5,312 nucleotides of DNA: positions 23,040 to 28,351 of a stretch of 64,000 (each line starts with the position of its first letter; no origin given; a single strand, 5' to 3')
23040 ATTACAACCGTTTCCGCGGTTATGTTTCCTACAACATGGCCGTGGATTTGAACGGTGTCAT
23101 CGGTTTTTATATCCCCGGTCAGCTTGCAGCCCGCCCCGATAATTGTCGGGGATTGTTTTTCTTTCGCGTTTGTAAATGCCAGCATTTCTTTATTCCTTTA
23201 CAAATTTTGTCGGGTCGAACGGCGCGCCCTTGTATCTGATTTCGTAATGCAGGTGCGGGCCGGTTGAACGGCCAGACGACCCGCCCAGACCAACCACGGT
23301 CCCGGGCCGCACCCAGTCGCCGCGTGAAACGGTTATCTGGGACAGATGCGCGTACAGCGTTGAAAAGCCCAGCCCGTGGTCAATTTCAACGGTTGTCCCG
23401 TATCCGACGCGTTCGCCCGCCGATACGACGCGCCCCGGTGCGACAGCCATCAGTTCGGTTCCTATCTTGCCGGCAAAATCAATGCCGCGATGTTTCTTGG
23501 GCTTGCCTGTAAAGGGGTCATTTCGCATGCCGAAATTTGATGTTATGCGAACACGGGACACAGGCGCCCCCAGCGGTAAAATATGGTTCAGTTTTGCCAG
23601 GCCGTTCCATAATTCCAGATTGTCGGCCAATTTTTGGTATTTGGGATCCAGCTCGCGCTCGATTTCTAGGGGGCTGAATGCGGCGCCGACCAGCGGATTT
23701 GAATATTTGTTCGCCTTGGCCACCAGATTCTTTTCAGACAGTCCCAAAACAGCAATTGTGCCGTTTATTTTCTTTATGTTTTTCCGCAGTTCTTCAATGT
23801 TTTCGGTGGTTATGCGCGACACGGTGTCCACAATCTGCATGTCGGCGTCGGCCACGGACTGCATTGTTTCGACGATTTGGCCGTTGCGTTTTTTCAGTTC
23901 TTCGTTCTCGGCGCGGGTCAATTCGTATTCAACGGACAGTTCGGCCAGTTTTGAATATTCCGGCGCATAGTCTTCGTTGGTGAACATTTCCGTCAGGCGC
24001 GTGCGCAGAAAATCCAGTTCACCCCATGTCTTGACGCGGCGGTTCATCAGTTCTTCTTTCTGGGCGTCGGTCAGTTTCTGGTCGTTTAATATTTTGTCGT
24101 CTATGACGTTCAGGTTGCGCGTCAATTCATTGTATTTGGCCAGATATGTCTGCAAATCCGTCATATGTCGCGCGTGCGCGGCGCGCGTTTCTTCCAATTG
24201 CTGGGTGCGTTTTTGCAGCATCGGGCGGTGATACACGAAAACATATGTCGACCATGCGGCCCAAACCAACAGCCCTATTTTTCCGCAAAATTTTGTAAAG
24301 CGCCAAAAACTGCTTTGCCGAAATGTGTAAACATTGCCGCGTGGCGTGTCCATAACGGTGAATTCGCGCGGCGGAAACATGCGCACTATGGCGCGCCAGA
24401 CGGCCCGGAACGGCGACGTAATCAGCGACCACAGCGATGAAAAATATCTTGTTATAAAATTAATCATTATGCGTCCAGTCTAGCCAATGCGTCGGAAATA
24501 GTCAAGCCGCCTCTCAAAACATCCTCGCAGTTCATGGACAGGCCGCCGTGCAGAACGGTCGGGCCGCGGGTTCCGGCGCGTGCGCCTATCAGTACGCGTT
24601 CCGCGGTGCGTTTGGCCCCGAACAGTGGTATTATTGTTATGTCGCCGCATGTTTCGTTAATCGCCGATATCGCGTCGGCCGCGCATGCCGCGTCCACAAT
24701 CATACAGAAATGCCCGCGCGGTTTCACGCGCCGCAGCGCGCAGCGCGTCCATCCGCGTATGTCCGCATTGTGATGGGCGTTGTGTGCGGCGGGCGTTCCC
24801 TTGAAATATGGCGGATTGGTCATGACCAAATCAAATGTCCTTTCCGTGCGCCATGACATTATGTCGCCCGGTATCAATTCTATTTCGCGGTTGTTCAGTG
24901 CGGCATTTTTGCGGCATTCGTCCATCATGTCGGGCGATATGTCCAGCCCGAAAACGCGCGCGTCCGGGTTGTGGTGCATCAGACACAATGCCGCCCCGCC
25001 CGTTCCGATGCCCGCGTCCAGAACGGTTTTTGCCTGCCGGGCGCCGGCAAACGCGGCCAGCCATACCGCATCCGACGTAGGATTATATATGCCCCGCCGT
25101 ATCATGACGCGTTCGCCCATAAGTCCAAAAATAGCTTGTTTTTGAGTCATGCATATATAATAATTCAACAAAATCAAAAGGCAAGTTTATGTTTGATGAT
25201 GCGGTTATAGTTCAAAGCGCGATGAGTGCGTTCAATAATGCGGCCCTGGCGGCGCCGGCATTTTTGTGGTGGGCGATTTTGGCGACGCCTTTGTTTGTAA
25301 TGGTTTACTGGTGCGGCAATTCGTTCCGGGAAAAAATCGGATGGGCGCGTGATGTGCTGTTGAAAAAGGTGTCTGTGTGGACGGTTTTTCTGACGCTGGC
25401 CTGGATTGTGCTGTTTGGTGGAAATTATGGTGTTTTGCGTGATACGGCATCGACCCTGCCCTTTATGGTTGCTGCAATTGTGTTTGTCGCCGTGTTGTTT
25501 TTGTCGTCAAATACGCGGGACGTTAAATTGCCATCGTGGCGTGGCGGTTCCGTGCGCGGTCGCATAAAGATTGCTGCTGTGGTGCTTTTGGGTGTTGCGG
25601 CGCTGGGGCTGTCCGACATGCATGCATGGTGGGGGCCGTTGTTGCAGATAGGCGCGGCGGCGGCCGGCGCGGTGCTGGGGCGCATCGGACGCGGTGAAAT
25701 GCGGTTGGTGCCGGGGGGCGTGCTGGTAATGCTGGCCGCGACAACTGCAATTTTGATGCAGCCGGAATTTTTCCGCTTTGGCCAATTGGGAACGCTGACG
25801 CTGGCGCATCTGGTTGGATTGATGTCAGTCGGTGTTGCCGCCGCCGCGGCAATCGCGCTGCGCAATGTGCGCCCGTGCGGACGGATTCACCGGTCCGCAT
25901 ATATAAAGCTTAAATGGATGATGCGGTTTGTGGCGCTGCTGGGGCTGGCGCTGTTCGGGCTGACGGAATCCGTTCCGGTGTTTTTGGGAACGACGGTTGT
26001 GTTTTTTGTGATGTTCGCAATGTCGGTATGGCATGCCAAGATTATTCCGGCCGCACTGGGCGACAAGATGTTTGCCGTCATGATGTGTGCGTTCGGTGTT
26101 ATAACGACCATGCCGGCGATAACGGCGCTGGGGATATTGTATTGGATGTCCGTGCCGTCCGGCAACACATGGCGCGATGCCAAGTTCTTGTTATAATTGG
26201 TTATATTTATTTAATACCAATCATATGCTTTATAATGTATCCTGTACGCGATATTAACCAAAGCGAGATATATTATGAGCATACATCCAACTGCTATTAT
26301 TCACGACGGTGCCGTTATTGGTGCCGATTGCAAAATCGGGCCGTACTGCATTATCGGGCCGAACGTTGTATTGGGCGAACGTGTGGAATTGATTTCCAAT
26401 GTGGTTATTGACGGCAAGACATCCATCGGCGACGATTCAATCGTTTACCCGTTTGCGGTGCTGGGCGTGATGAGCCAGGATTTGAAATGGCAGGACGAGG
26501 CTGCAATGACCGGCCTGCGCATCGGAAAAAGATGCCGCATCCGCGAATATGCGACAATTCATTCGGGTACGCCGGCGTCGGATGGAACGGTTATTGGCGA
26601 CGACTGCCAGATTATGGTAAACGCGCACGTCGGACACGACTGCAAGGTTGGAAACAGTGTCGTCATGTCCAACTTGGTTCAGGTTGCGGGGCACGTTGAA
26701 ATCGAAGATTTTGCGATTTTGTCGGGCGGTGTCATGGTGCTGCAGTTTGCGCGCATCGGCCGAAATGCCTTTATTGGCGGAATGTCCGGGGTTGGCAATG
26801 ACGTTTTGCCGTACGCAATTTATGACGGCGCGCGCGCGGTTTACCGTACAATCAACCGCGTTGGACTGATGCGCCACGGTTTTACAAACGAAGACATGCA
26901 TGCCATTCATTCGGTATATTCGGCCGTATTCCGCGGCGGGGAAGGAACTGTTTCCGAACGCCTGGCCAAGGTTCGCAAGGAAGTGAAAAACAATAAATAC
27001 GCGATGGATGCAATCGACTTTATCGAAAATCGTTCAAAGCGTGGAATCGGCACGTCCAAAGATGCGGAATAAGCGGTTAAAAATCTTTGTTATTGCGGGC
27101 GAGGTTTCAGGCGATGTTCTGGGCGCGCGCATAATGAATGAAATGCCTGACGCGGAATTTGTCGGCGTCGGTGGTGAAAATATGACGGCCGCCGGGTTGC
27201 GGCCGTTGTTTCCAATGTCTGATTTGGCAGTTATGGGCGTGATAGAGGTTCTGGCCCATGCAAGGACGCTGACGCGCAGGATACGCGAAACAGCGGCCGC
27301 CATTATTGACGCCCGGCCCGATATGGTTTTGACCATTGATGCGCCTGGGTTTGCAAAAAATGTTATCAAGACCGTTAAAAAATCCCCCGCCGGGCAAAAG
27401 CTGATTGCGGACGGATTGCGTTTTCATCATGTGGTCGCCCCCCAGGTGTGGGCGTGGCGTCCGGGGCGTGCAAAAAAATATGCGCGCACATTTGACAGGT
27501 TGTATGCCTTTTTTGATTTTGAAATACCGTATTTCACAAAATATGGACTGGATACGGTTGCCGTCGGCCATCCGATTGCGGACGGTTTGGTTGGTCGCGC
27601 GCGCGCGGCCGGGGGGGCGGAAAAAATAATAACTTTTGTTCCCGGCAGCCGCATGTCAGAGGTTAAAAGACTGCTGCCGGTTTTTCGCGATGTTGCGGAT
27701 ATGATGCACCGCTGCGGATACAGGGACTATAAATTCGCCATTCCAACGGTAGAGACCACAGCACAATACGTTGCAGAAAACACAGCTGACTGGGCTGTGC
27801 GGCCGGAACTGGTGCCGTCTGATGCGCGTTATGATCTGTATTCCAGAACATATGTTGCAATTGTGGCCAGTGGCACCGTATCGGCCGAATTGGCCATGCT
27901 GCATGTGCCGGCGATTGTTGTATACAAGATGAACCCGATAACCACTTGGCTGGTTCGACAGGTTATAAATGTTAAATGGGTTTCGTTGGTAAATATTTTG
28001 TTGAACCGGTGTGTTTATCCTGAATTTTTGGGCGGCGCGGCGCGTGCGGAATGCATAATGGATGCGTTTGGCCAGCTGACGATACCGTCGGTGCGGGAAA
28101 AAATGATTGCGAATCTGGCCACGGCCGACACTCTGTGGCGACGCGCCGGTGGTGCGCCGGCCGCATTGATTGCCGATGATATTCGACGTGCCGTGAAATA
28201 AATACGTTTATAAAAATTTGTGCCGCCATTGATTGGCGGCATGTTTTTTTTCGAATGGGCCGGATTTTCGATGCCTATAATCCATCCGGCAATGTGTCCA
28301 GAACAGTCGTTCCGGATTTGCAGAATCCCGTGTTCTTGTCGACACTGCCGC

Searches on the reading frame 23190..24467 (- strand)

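Call 52: search_protein_families(library=pfam, proteins=[window:23190-24467:-], max_evalue=0.00001)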
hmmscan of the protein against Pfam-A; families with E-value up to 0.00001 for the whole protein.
window:23190-24467:- (425 aa): 1 family
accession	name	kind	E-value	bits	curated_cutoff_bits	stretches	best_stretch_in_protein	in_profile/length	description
PF01551.29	Peptidase_M23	-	1.2e-32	112.4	28.7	1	325-419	2-96/96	Peptidase family M23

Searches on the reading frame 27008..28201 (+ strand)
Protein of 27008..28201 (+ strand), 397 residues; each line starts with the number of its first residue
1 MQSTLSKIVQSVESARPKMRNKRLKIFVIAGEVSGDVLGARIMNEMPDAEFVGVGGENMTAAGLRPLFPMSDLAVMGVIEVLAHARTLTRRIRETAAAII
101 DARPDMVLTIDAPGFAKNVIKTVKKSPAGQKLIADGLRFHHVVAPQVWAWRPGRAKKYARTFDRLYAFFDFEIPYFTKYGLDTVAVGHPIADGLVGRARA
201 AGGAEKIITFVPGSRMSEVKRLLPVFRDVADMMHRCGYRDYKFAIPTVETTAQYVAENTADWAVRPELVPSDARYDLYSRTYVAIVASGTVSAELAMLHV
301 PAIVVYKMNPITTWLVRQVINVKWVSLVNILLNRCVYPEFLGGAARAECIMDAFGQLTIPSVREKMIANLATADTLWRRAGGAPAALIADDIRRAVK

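Call 21: search_protein_families(library=pfam, proteins=[window:27008-28201:+], max_evalue=0.0001)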
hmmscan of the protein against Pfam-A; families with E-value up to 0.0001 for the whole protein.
window:27008-28201:+ (397 aa): 1 family
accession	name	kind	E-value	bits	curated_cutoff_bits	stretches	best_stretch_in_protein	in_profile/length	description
PF02684.21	LpxB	-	8.8e-80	268.8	22.6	1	26-351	1-332/374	Lipid-A-disaccharide synthetase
